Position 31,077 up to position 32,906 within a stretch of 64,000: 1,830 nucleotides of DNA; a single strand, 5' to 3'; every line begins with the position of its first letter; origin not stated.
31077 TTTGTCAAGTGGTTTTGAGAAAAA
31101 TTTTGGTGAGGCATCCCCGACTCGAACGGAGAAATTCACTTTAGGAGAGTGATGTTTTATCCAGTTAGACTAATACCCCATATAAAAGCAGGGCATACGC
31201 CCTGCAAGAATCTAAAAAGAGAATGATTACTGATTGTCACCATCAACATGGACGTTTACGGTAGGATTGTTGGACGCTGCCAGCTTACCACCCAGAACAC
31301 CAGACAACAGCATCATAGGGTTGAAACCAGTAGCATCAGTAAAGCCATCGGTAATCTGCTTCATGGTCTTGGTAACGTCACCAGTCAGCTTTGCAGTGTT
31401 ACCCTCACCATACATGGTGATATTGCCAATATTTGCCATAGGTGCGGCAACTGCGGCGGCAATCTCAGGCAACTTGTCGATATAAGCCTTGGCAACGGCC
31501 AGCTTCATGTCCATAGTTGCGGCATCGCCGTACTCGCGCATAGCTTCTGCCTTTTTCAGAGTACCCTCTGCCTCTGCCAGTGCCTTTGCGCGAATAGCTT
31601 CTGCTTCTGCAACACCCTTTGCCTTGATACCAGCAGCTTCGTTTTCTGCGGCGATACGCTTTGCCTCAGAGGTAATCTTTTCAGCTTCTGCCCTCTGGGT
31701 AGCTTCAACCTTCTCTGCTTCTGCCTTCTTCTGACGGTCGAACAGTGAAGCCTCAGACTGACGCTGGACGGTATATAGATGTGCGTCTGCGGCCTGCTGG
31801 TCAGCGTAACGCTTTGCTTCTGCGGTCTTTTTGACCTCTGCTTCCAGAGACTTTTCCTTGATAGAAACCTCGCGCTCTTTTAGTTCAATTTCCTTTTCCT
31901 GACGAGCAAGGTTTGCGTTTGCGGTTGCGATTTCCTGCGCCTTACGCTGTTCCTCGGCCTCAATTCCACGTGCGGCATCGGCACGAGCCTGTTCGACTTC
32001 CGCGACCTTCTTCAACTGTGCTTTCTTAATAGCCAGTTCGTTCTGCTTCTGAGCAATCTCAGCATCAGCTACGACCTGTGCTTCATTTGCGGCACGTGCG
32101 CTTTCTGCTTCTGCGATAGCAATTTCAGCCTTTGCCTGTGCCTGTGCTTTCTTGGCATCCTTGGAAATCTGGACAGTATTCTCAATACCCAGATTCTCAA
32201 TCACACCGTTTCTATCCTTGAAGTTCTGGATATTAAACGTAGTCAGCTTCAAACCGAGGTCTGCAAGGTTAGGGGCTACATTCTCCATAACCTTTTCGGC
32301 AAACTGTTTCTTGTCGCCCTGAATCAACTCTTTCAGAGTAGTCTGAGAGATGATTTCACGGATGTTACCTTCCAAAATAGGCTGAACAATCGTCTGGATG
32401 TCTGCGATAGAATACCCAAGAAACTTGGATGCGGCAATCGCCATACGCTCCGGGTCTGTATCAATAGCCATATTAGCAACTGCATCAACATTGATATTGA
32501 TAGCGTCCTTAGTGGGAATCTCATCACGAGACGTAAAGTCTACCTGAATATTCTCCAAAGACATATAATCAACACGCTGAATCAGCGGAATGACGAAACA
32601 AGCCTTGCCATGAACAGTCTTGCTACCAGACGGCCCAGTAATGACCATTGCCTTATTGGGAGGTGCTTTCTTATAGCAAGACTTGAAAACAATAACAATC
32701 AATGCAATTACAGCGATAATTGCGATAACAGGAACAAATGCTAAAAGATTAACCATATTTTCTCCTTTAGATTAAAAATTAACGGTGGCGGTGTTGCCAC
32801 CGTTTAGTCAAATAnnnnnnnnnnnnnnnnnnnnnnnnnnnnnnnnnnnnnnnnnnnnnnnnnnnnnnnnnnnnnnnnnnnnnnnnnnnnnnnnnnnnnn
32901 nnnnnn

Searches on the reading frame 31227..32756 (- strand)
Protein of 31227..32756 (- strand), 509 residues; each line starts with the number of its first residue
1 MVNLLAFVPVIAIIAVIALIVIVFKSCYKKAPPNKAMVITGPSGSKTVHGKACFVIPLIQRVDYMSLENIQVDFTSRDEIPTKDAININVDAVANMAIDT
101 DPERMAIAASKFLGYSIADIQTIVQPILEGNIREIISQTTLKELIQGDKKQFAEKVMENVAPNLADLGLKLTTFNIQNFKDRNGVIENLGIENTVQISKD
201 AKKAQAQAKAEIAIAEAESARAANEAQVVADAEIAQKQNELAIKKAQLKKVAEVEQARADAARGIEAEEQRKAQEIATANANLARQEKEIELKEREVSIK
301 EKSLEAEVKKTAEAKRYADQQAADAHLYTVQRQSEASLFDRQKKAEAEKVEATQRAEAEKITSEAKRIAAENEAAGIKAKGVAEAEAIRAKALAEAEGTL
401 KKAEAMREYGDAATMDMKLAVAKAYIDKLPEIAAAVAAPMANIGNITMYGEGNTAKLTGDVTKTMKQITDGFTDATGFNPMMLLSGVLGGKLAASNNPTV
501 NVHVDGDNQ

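Call 9: search_protein_families(library=phrogs, proteins=[window:31227-32756:-], max_evalue=0.00001)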
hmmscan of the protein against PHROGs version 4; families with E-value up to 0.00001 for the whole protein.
window:31227-32756:- (509 aa): 0 families

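Call 10: search_dna_similar(query=window:31227-32756:-, collection=phages, mode=protein, max_rows=15)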
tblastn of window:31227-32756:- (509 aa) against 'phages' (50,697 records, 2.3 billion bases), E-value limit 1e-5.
Records with a match: 10; places in all: 10; records where one place covers at least 80% of the query: 6.
Best place of each record, by identity: <60% 10.
By first word of the organism name: Bacteriophage 5; Enterococcus 2; Listeria 2; phage 1.
By host as written in the record: - 7; Listeria monocytogenes 2; Enterococcus faecalis 1.
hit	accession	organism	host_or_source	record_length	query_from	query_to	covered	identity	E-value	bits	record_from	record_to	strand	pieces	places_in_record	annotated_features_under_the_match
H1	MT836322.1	Bacteriophage sp.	human fecal samples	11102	26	507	95%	44.7%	6e-82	283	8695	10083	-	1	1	record has no annotation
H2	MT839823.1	Bacteriophage sp.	human fecal samples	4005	28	503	94%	42.0%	2e-81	281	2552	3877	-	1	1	record has no annotation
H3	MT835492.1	Bacteriophage sp.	human fecal samples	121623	26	508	95%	34.1%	3e-50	191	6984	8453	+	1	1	record has no annotation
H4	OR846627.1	Enterococcus phage Efs 1-1-1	Enterococcus faecalis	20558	26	503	94%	30.2%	9e-35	145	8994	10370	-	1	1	record has no annotation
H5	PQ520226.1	Enterococcus phage IME_EF3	-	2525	33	503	93%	30.0%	2e-33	140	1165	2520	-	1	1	record has no annotation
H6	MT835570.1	Bacteriophage sp.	human fecal samples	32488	27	479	89%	30.5%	1e-27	123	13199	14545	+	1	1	record has no annotation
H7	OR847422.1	Listeria phage LM 4-11-1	Listeria monocytogenes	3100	119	479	71%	30.5%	1e-19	99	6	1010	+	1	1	record has no annotation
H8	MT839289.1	Bacteriophage sp.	human fecal samples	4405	275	479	40%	40.4%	3e-22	106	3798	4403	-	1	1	record has no annotation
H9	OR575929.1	phage csAssE-Sib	human gut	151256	26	192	33%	33.7%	2e-22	107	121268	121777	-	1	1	flotillin family protein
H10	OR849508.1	Listeria phage LM 4-14-1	Listeria monocytogenes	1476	24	174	30%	29.9%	1e-14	82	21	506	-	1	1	record has no annotation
